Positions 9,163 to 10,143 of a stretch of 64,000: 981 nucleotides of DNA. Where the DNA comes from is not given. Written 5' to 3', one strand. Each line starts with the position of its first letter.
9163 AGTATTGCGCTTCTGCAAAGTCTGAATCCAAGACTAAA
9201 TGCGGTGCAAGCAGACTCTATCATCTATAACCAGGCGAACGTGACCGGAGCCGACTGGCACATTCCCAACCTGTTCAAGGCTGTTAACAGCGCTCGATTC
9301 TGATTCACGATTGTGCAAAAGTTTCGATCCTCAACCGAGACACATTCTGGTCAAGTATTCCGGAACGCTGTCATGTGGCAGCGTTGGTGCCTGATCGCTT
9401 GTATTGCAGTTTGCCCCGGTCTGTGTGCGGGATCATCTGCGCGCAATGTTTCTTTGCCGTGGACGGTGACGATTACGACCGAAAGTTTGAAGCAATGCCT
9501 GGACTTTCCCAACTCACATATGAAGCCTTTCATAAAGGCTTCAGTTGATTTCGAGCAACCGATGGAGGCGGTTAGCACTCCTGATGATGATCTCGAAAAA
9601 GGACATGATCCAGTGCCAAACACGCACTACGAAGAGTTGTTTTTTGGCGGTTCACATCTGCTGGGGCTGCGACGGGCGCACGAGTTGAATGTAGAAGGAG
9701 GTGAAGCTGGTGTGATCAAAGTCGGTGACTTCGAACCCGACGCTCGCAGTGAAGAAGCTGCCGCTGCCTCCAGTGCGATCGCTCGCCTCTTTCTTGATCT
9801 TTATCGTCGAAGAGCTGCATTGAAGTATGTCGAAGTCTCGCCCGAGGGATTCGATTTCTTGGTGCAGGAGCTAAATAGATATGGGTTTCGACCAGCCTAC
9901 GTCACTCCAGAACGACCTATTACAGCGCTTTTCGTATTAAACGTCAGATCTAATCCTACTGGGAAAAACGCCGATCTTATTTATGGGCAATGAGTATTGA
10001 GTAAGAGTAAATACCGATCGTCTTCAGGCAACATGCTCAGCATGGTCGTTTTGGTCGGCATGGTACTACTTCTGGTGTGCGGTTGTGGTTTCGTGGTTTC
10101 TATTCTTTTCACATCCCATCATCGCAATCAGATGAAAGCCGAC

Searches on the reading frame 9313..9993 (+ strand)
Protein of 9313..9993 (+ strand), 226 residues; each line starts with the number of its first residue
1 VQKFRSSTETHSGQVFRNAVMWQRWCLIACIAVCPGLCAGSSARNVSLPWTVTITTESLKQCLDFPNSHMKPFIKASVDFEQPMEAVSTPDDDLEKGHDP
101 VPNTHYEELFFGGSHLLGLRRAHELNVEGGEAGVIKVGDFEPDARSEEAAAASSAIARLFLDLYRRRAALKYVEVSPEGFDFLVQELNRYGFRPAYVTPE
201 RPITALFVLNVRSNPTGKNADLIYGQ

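Call 19: search_protein_families(library=pfam, proteins=[window:9313-9993:+], max_evalue=0.01)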
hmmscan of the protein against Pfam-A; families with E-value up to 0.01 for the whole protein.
window:9313-9993:+ (226 aa): 0 families

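Call 98: search_protein_families(library=pfam, proteins=[window:9313-9993:+], max_evalue=1)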
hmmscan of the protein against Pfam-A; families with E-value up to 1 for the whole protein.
window:9313-9993:+ (226 aa): 1 family
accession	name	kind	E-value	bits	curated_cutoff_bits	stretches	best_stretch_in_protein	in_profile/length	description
PF01606.22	Arteri_env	-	0.16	12.3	27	1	21-69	3-44/202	Arterivirus envelope protein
